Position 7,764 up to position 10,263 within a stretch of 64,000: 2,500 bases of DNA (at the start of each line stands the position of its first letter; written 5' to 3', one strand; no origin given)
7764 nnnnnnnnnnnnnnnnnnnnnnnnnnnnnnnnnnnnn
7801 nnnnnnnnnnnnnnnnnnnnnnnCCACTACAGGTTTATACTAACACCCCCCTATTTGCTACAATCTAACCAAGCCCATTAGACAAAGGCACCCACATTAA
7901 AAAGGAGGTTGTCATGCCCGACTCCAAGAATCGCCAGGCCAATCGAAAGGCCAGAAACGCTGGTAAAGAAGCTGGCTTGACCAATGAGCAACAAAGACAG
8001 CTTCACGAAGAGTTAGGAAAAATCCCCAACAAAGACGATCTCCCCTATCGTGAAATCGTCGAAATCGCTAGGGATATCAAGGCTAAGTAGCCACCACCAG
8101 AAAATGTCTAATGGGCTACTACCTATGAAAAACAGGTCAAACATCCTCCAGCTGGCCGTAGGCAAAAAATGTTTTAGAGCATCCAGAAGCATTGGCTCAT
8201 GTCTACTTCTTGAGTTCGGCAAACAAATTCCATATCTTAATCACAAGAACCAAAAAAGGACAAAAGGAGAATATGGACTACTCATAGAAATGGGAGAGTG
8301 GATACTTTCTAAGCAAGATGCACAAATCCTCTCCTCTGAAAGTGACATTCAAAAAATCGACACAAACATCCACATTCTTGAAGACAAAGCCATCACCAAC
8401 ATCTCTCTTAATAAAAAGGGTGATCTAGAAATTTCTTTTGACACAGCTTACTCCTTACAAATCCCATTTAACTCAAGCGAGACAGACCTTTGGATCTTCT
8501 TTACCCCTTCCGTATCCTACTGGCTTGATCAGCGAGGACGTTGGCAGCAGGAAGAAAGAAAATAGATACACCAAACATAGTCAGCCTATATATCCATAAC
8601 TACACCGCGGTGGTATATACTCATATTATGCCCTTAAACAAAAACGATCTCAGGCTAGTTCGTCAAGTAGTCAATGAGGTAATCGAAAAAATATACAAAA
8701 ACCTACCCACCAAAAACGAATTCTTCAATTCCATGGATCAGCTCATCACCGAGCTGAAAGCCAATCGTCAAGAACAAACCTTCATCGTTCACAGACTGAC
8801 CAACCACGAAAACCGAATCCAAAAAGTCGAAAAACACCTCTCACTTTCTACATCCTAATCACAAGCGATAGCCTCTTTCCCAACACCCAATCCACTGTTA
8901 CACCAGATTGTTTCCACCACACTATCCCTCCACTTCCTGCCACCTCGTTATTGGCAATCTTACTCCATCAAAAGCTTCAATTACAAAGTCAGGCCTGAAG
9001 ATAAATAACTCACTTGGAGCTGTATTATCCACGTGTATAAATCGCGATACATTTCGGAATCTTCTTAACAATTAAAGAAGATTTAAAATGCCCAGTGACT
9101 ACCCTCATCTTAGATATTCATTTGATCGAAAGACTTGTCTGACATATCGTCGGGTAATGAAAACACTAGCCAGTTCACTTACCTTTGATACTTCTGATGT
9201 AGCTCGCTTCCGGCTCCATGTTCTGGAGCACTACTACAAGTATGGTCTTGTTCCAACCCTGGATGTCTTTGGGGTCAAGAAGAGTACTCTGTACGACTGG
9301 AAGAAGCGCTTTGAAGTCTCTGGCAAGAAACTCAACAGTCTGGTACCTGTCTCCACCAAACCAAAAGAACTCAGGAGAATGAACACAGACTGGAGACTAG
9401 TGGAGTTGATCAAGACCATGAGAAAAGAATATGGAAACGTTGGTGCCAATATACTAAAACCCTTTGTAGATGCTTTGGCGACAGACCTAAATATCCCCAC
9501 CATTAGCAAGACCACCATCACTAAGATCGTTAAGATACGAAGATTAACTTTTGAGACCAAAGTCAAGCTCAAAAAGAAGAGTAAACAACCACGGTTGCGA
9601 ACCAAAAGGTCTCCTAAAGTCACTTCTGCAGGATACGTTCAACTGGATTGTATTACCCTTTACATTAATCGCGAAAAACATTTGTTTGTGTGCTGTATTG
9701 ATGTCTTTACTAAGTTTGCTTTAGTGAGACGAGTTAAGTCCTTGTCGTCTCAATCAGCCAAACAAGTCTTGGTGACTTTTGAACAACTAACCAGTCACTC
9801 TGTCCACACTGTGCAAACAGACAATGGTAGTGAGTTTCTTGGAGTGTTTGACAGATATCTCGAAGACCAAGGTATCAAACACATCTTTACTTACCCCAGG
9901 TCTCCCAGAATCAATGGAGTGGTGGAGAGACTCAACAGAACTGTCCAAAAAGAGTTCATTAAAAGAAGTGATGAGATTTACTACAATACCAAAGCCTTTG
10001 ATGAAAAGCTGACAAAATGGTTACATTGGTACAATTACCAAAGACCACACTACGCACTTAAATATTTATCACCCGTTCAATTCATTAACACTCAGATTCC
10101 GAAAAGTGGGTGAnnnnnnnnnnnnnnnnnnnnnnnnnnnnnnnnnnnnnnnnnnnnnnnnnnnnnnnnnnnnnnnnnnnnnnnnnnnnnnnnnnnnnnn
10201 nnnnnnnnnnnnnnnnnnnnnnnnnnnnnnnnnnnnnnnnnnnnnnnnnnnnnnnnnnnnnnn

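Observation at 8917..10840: An IS481-like transposase and a hicB-hicA pair are bracketed by a 91-bp near-identical duplication of the 3' end of the Cys-rich protein gene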

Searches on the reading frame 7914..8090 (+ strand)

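Call 6: search_protein_families(library=pfam, proteins=[window:7914-8090:+], max_evalue=0.01)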
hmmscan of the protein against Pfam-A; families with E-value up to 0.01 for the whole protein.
window:7914-8090:+ (58 aa): 1 family
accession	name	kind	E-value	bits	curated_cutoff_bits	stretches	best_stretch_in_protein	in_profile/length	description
PF24655.1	DUF7645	-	0.00079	19.8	27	1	22-55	5-38/62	Domain of unknown function (DUF7645)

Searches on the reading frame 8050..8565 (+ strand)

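Call 6: search_protein_families(library=pfam, proteins=[window:8050-8565:+], max_evalue=0.01)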
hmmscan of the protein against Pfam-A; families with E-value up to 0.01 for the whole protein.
window:8050-8565:+ (171 aa): 1 family
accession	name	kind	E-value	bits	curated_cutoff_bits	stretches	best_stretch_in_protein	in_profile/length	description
PF19686.4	DUF6188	-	0.0012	19.6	27.1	1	72-143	24-95/121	Family of unknown function (DUF6188)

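Call 21: search_protein_families(library=ncbifam, proteins=[window:8104-8565:+], max_evalue=0.01)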
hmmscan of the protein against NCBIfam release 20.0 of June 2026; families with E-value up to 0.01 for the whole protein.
window:8104-8565:+ (153 aa): 0 families

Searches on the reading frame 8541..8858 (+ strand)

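Call 6: search_protein_families(library=pfam, proteins=[window:8541-8858:+], max_evalue=0.01)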
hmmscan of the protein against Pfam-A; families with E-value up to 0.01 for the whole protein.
window:8541-8858:+ (105 aa): 1 family
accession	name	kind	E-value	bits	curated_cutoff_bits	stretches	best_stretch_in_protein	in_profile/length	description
PF16495.10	SWIRM-assoc_1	-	0.0082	16.5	27.2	0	32-94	14-78/84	SWIRM-associated region 1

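Call 21: search_protein_families(library=ncbifam, proteins=[window:8541-8858:+], max_evalue=0.01)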
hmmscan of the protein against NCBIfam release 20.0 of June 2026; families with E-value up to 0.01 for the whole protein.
window:8541-8858:+ (105 aa): 0 families

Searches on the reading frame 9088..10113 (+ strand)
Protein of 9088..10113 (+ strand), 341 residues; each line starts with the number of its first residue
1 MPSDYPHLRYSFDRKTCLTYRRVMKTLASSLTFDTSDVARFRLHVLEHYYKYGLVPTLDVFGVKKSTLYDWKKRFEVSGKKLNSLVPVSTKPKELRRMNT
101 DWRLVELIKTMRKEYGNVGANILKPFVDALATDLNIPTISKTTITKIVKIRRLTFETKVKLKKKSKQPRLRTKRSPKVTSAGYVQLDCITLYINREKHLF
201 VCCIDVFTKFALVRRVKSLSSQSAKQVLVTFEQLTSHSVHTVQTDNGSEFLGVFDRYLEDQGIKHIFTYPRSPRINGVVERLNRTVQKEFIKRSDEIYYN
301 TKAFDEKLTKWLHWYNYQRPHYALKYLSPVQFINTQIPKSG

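Call 6: search_protein_families(library=pfam, proteins=[window:9088-10113:+], max_evalue=0.01)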
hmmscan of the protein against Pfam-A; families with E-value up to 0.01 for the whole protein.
window:9088-10113:+ (341 aa): 5 families
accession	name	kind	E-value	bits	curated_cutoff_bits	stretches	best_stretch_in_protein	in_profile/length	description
PF13683.12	rve_3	-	7.5e-17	61.3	26.5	1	261-329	1-67/67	Integrase core domain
PF00665.32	rve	-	9.4e-08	32.7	32.6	1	185-273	9-102/102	Integrase core domain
PF13333.12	rve_2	-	2.1e-06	28.2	22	1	288-334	9-53/56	Integrase core domain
PF01527.26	HTH_Tnp_1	-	0.0069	17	24.1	0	62-99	34-74/75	Transposase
PF13518.12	HTH_28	-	0.0072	16.8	25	0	57-92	18-51/52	Helix-turn-helix domain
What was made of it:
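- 9088..10113 (+): Transposase ORF, 341 aa, DDE/rve. Pfam rve_3 7.5e-17 and rve 9.4e-8 (call 6).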

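Call 10: find_encoding_contigs(protein=window:9088-10110:+, flank=6000, max_places=10)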
Protein window:9088-10110:+ (341 aa): 23 contigs read that carry it; 10 places shown.
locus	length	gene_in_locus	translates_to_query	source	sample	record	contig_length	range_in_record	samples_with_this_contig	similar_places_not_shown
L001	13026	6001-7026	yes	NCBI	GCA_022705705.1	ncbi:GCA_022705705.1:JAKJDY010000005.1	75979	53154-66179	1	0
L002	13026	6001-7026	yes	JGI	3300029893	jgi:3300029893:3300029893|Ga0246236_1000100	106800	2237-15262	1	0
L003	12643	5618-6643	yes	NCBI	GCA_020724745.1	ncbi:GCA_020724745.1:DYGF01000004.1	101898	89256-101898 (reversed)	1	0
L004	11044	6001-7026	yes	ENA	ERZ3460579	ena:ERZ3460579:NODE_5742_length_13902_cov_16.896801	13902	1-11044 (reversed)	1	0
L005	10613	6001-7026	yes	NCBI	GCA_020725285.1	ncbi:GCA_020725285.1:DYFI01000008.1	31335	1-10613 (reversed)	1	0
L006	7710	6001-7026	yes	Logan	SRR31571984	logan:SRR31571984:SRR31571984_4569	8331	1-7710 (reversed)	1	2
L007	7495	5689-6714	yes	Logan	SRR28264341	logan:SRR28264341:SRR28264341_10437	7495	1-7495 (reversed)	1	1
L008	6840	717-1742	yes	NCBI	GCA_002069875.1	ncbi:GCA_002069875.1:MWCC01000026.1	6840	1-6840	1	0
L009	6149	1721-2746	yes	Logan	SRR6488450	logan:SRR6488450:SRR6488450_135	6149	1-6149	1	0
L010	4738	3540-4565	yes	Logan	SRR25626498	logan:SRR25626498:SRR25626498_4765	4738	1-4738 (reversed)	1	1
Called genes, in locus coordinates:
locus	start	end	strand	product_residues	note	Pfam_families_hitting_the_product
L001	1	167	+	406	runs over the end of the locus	PF00152:tRNA-synt_2 (faint), PF13393:tRNA-synt_His, PF00587:tRNA-synt_2b, PF13393:tRNA-synt_His (weak), PF03129:HGTP_anticodon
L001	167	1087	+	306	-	PF00892:EamA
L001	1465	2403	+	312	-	PF03462:PCRF, PF00472:RF-1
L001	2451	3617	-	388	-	PF00089:Trypsin, PF13365:Trypsin_2, PF00595:PDZ, PF13180:PDZ_2, PF17820:PDZ_6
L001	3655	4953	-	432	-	PF22694:CtpB_N-like (weak), PF00595:PDZ (faint), PF17820:PDZ_6 (weak), PF03572:Peptidase_S41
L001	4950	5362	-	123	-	-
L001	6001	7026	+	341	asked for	PF00665:rve, PF13683:rve_3, PF13333:rve_2 (weak)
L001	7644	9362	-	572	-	-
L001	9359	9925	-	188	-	-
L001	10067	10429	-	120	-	-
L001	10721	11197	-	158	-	-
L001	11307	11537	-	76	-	-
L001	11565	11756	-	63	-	-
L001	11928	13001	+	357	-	PF00850:Hist_deacetyl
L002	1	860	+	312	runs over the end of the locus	PF03462:PCRF, PF00472:RF-1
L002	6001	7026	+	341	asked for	PF00665:rve, PF13683:rve_3, PF13333:rve_2 (weak)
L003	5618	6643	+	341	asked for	PF00665:rve, PF13683:rve_3, PF13333:rve_2 (weak)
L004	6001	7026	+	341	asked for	PF00665:rve, PF13683:rve_3, PF13333:rve_2 (weak)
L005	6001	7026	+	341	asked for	PF00665:rve, PF13683:rve_3, PF13333:rve_2 (weak)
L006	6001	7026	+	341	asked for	PF00665:rve, PF13683:rve_3, PF13333:rve_2 (weak)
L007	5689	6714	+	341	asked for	PF00665:rve, PF13683:rve_3, PF13333:rve_2 (weak)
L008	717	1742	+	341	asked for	PF00665:rve, PF13683:rve_3, PF13333:rve_2 (weak)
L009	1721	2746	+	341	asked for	PF00665:rve, PF13683:rve_3, PF13333:rve_2 (weak)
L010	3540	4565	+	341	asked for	PF00665:rve, PF13683:rve_3, PF13333:rve_2 (weak)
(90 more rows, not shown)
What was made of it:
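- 9088..10113 (+): The exact protein is indexed in 35 blocks, and all 10 places shown are at this locus (call 10).
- The occupied layout was recovered by different assemblers and archives (NCBI MAGs, JGI, ENA, Logan), in contigs of up to 107 kb (call 10).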

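Call 21: search_protein_families(library=ncbifam, proteins=[window:9088-10113:+], max_evalue=0.01)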
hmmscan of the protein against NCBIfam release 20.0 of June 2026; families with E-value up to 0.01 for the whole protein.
window:9088-10113:+ (341 aa): 7 families
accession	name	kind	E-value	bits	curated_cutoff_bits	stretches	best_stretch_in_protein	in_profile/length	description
NF033577.2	transpos_IS481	equivalog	1.8e-47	162.2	224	1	60-332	22-283/284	IS481 family transposase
NF033516.0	transpos_IS3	equivalog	5.2e-30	104.9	160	1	41-332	91-368/369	IS3 family transposase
NF033563.0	transpos_IS30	equivalog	8.7e-10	38.8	80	1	164-314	116-260/267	IS30 family transposase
NF033546.1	transpos_IS21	equivalog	1.8e-05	24.4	160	1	245-326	196-276/294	IS21 family transposase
NF033545.0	transpos_IS630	equivalog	2.1e-05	24.1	100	0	59-174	20-129/299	IS630 family transposase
NF006918.0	PRK09409.1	subfamily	4.7e-05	23.1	597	1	136-335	84-287/301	IS2 transposase TnpB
NF033594.2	transpos_ISNCY_2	equivalog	0.00011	21.5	250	1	244-292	206-252/368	ISNCY family transposase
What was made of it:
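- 9088..10113 (+): The best NCBIfam hit is the IS481 family at 162 bits, below the 224-bit cutoff; IS3 scores 105 bits (call 21).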

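Call 22: find_homologous_proteins(query=window:9088-10110:+, max_evalue=1e-20)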
Query window:9088-10110:+ (341 aa): 884 proteins with E <= 1e-20 among 2099 candidates; the best 120 are listed.
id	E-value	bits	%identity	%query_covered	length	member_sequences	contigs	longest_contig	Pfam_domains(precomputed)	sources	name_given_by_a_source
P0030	1.8e-225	766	100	100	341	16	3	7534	PF00665.33,PF13333.13,PF13683.13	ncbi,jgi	-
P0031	8.7e-139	481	63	100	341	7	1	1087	PF00665.33,PF13333.13,PF13683.13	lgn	-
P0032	5.4e-138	478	63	99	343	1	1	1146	PF00665.33,PF13333.13,PF13683.13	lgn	-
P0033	1.9e-137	476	61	99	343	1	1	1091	PF00665.33,PF13333.13,PF13683.13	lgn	-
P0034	7.0e-137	475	62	100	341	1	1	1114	PF13333.13,PF13683.13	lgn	-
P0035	7.9e-137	474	61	100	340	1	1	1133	PF00665.33,PF13333.13,PF13683.13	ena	-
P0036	1.4e-136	474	61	99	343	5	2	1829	PF00665.33,PF13333.13,PF13683.13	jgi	-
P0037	2.5e-136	473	62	99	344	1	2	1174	PF00665.33,PF13333.13,PF13683.13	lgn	-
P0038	6.7e-136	471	63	100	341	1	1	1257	PF00665.33,PF13333.13,PF13683.13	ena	-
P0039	3.0e-135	469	60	100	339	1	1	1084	PF00665.33,PF13333.13,PF13683.13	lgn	-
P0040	4.2e-135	469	60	99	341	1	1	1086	PF00665.33,PF13333.13,PF13683.13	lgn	-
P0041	1.5e-134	467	62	99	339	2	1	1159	PF00665.33,PF13333.13,PF13683.13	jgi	-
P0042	1.6e-134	467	61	100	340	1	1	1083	PF00665.33,PF13333.13,PF13683.13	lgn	-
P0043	6.9e-134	465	61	99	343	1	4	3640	PF00665.33,PF13333.13,PF13683.13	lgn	-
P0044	2.3e-133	463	60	100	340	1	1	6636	PF00665.33,PF13333.13,PF13683.13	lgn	-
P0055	1.4e-129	451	59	100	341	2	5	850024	PF00665.33,PF13333.13,PF13518.13,PF13683.13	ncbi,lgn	-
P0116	5.7e-121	422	56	100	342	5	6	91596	PF00665.33,PF13333.13,PF13683.13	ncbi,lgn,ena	-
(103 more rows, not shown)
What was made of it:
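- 9034..10121 (+): IS481-like insertion sequence, 1088 bp, with TGT...ACA termini. IRL is 9034-9062 and IRR is 10094-10121; 23 of 29 aligned positions match. Many relatives lie on contigs of about 1.08-1.2 kb (call 22).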

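Call 24: find_encoding_contigs(protein=P0055, flank=1500, max_places=6)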
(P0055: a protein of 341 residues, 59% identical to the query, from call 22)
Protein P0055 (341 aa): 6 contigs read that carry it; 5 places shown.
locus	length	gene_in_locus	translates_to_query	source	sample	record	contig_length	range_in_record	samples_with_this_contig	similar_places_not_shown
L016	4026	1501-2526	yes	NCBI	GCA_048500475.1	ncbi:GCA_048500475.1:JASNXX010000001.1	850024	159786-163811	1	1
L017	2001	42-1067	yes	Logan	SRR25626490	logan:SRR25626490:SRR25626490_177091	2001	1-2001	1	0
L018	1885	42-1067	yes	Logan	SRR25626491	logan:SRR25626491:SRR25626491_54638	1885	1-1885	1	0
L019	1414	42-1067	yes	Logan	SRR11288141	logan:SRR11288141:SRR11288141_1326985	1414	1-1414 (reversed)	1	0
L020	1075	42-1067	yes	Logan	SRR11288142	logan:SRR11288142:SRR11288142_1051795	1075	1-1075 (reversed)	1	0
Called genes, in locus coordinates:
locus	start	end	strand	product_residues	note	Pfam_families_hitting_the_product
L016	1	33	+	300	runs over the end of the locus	PF00753:Lactamase_B, PF12706:Lactamase_B_2 (weak)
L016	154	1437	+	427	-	PF00675:Peptidase_M16, PF05193:Peptidase_M16_C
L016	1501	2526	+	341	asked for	PF13518:HTH_28 (weak), PF00665:rve, PF13683:rve_3, PF13333:rve_2 (weak)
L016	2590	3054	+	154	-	PF00334:NDK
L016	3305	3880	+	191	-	-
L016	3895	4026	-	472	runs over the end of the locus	PF08308:PEGA, PF07676:PD40 (faint)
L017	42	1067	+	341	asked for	PF13518:HTH_28 (weak), PF00665:rve, PF13683:rve_3, PF13333:rve_2 (weak)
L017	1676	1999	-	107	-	?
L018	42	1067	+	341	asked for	PF13518:HTH_28 (weak), PF00665:rve, PF13683:rve_3, PF13333:rve_2 (weak)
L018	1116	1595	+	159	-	PF00334:NDK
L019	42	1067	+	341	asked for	PF13518:HTH_28 (weak), PF00665:rve, PF13683:rve_3, PF13333:rve_2 (weak)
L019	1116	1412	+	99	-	?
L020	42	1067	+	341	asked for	PF13518:HTH_28 (weak), PF00665:rve, PF13683:rve_3, PF13333:rve_2 (weak)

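Call 25: find_encoding_contigs(protein=P0116, flank=1500, max_places=6)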
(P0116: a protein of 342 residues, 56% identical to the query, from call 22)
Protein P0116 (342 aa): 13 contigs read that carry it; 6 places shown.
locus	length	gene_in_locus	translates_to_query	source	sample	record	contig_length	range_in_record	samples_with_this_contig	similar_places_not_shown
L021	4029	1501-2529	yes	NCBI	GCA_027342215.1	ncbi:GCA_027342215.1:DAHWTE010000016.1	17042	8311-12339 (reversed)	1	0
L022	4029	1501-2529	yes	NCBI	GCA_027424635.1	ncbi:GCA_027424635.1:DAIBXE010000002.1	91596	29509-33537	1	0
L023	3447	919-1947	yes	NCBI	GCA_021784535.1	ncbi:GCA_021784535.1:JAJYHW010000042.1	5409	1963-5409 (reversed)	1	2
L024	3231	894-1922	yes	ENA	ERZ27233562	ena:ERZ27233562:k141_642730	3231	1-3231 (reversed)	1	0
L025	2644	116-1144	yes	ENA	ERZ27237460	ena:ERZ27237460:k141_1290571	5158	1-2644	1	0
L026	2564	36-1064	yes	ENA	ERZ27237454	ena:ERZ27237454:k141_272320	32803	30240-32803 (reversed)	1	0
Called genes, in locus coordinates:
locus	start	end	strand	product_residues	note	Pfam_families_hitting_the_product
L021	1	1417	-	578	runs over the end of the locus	PF00009:GTP_EFTU, PF00071:Ras (weak), PF03144:GTP_EFTU_D2, PF14492:EFG_III (faint), PF00679:EFG_C, PF06421:LepA_C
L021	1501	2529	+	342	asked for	PF00665:rve, PF13683:rve_3, PF13333:rve_2 (weak)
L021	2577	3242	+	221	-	PF00160:Pro_isomerase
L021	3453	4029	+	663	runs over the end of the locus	PF17854:FtsK_alpha, PF01580:FtsK_SpoIIIE, PF01935:DUF87 (weak), PF09397:FtsK_gamma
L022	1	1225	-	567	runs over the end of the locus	-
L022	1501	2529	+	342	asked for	PF00665:rve, PF13683:rve_3, PF13333:rve_2 (weak)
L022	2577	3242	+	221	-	PF00160:Pro_isomerase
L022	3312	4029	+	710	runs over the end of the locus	PF17854:FtsK_alpha, PF01580:FtsK_SpoIIIE, PF01935:DUF87 (weak), PF09397:FtsK_gamma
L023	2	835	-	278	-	?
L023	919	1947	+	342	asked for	PF00665:rve, PF13683:rve_3, PF13333:rve_2 (weak)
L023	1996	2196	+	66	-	PF01783:Ribosomal_L32p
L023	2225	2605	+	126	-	PF01029:NusB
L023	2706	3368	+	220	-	PF22935:RM44_endonuclase, PF14622:Ribonucleas_3_3, PF00636:Ribonuclease_3, PF00035:dsrm, PF14709:DND1_DSRM (weak), PF22892:DSRM_MRPL44 (weak)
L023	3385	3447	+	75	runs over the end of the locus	PF00886:Ribosomal_S16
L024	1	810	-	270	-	?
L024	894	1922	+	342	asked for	PF00665:rve, PF13683:rve_3, PF13333:rve_2 (weak)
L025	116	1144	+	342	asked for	PF00665:rve, PF13683:rve_3, PF13333:rve_2 (weak)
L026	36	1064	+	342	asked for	PF00665:rve, PF13683:rve_3, PF13333:rve_2 (weak)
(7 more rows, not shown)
